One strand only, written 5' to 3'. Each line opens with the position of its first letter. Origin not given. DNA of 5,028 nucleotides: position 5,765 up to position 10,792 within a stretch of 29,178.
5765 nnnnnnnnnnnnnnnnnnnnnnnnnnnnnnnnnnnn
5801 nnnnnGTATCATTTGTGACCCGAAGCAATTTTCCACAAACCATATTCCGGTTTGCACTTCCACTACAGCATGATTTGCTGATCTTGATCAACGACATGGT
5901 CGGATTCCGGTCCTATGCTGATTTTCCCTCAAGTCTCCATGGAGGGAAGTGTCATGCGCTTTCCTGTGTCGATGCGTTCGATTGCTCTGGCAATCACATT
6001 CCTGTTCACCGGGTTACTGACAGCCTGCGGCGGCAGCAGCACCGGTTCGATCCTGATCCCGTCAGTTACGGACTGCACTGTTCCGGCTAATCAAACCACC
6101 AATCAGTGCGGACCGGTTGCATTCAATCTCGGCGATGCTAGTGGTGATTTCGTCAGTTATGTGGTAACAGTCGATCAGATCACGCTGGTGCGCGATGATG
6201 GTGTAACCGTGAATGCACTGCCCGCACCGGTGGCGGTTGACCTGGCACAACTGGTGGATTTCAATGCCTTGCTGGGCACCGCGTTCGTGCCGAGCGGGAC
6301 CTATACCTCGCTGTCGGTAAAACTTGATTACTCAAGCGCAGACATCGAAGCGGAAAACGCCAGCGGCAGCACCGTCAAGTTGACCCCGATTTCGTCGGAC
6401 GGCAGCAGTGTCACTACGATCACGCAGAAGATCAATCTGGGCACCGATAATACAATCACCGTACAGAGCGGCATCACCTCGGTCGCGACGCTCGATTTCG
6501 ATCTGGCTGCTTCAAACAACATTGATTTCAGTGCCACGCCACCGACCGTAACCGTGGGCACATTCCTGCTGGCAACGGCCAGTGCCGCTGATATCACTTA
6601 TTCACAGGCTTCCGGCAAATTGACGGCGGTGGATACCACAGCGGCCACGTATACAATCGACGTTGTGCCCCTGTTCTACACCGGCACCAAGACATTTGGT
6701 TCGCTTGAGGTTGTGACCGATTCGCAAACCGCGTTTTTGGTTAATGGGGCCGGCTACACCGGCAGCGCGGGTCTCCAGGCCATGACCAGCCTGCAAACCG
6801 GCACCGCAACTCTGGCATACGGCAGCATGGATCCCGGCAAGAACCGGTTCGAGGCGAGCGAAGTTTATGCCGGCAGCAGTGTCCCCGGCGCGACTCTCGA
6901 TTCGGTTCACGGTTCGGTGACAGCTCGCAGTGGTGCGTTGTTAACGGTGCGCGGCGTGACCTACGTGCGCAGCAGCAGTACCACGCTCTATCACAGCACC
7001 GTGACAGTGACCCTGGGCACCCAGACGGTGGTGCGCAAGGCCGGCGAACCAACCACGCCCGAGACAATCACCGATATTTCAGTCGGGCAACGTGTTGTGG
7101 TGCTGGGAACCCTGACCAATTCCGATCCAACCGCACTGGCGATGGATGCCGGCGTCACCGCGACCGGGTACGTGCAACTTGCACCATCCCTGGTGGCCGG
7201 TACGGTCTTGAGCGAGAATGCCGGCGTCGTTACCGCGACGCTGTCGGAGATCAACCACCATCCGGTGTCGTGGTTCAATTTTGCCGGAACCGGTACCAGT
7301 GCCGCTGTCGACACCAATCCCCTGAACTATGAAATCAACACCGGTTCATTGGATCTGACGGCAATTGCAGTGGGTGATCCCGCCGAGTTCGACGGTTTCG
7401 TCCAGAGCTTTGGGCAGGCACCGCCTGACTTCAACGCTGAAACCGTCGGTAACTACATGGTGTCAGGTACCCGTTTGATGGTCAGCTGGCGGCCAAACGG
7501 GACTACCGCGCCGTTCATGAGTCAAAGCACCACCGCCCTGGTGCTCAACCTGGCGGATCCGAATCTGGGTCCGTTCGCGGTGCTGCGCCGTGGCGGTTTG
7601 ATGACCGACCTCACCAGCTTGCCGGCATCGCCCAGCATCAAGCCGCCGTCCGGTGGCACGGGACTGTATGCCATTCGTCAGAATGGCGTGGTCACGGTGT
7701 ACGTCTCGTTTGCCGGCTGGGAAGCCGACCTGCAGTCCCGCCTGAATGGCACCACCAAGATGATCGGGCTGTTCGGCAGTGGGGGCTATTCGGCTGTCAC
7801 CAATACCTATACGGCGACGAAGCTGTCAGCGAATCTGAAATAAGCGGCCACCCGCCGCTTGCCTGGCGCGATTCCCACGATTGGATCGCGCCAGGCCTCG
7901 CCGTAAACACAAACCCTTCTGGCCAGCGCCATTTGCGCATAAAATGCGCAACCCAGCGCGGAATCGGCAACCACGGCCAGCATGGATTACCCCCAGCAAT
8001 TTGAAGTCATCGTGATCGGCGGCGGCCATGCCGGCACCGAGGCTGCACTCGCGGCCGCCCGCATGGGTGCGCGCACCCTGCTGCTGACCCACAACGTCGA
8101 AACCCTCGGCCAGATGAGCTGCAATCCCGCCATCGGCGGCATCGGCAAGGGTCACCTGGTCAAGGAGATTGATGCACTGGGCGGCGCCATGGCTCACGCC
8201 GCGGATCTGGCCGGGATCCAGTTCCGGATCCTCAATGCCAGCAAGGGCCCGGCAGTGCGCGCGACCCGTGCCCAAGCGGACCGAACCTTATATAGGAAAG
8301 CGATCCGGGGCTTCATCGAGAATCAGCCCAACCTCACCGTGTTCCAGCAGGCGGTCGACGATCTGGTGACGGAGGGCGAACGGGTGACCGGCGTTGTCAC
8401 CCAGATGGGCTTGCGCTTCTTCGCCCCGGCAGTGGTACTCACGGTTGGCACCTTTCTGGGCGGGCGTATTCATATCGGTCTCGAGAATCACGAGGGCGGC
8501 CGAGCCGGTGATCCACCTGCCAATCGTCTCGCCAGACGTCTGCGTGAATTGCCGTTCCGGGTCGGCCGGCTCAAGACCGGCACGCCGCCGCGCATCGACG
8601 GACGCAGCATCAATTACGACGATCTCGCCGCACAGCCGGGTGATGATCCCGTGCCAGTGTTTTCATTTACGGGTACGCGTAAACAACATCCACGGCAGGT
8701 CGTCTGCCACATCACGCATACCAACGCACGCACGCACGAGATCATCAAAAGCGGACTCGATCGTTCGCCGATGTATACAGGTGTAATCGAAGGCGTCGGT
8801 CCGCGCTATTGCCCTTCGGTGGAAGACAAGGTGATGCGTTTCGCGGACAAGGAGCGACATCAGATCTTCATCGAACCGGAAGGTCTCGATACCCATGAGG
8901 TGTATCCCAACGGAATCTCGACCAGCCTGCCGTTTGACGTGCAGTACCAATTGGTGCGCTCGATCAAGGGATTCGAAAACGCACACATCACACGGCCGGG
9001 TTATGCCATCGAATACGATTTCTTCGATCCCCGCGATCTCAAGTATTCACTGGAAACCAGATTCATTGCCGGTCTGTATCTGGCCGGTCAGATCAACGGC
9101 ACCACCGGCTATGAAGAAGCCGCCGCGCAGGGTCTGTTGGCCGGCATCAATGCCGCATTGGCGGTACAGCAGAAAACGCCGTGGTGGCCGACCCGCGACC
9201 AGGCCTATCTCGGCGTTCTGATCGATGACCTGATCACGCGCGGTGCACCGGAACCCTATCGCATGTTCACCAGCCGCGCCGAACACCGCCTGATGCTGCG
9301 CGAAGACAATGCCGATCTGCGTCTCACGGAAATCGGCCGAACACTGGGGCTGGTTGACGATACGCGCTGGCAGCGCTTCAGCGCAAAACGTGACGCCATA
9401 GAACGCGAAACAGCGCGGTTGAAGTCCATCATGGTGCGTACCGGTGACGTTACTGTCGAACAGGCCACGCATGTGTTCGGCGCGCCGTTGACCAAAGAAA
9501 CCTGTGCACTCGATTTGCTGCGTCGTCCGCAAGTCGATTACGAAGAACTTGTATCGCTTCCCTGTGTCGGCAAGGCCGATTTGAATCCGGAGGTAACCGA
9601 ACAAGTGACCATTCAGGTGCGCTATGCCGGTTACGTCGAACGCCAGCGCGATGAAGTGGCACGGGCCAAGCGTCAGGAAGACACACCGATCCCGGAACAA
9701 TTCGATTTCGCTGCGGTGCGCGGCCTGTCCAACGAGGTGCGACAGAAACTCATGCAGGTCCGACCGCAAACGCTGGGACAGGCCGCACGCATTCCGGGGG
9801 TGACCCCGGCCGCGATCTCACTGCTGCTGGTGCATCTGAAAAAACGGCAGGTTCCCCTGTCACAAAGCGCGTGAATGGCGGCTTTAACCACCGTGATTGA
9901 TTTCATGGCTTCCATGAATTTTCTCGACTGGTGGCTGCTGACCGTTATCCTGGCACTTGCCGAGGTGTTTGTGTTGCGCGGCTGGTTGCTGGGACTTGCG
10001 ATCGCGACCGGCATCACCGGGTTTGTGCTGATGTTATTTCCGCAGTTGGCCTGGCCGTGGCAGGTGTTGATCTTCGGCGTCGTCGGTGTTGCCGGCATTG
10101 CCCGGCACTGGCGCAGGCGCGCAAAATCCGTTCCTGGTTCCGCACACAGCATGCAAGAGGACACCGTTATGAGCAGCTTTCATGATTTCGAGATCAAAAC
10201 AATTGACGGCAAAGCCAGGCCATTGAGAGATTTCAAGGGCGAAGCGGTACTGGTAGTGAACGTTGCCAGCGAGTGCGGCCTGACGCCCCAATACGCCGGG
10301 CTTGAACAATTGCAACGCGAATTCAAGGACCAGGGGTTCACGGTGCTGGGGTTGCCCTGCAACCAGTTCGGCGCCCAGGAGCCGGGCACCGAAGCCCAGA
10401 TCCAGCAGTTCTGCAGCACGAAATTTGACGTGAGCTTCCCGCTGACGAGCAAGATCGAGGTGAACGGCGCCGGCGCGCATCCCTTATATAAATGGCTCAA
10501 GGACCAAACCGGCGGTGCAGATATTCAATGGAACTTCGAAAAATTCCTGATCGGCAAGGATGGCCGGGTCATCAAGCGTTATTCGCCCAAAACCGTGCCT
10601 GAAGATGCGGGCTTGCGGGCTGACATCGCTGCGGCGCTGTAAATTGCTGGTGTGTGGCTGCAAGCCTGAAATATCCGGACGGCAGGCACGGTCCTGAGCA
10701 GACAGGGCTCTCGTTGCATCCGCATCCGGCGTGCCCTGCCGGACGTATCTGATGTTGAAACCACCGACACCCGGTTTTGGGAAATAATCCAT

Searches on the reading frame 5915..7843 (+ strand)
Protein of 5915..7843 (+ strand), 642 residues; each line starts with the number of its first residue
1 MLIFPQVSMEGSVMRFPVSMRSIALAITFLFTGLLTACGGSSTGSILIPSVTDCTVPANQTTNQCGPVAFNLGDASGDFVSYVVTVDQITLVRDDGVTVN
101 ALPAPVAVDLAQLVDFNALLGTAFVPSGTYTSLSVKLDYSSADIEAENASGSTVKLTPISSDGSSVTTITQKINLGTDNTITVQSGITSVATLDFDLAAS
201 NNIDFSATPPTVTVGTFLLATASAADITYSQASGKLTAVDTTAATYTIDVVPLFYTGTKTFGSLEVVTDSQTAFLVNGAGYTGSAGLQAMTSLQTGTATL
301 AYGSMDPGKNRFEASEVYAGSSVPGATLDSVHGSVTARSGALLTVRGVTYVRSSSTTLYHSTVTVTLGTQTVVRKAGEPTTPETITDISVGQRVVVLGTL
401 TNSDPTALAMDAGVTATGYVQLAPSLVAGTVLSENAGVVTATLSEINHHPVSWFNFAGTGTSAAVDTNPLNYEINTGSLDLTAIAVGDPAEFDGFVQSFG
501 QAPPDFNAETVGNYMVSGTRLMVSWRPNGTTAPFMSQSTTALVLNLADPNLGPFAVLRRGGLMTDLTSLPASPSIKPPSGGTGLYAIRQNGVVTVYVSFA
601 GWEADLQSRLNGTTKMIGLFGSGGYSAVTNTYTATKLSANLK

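Call 24: search_protein_families(library=pfam, proteins=[window:5915-7843:+], max_evalue=0.001)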
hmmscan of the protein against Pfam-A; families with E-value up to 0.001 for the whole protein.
window:5915-7843:+ (642 aa): 1 family
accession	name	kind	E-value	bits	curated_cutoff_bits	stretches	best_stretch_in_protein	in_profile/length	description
PF14321.11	DUF4382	-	1.9e-11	44.8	25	1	66-200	2-122/136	Domain of unknown function (DUF4382)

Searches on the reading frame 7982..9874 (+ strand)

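Call 24: search_protein_families(library=pfam, proteins=[window:7982-9874:+], max_evalue=0.001)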
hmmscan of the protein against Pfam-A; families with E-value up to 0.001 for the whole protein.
window:7982-9874:+ (630 aa): 7 families
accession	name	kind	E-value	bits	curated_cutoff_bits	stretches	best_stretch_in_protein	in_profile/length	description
PF01134.28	GIDA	-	1.6e-171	571.1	22.1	1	8-398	1-390/391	Glucose inhibited division protein A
PF13932.14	SAM_GIDA_C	-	4.3e-26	91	27.1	1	561-616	2-57/57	tRNA modifying enzyme MnmG/GidA C-terminal helical bundle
PF21680.2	GIDA_C_1st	-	1.3e-23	83.9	24.7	1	460-556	1-96/96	tRNA modifying enzyme MnmG/GidA C-terminal helical domain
PF12831.13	FAD_oxidored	-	3.9e-09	36.7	27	1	8-142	1-128/416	FAD dependent oxidoreductase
PF00890.30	FAD_binding_2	-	3.4e-05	23.7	20.4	1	9-42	2-35/414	FAD binding domain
PF01262.27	AlaDh_PNT_C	-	4.5e-05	23.4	23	1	8-45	30-67/214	Alanine dehydrogenase/PNT, C-terminal domain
PF07992.20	Pyr_redox_2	-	0.00012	22.1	26.1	1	8-44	2-39/291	Pyridine nucleotide-disulphide oxidoreductase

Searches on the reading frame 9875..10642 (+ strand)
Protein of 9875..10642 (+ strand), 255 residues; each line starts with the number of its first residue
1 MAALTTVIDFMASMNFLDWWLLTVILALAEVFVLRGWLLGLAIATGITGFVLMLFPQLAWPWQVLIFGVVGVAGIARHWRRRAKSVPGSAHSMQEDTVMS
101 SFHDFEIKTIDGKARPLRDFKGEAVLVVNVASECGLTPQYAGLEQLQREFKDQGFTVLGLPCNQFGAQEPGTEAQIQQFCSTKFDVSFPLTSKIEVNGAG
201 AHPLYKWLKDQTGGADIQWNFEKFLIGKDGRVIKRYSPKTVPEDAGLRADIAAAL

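Call 24: search_protein_families(library=pfam, proteins=[window:9875-10642:+], max_evalue=0.001)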
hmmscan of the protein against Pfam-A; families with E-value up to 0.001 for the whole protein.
window:9875-10642:+ (255 aa): 3 families
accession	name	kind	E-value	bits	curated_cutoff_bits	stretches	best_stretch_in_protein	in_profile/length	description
PF00255.25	GSHPx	-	5.1e-41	139.1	27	1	102-209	1-108/108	Glutathione peroxidase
PF00578.27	AhpC-TSA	-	1.3e-05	25.5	26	1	101-192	4-88/124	AhpC/TSA family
PF08534.16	Redoxin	-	0.0006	20.1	26.6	0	101-241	5-137/148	Redoxin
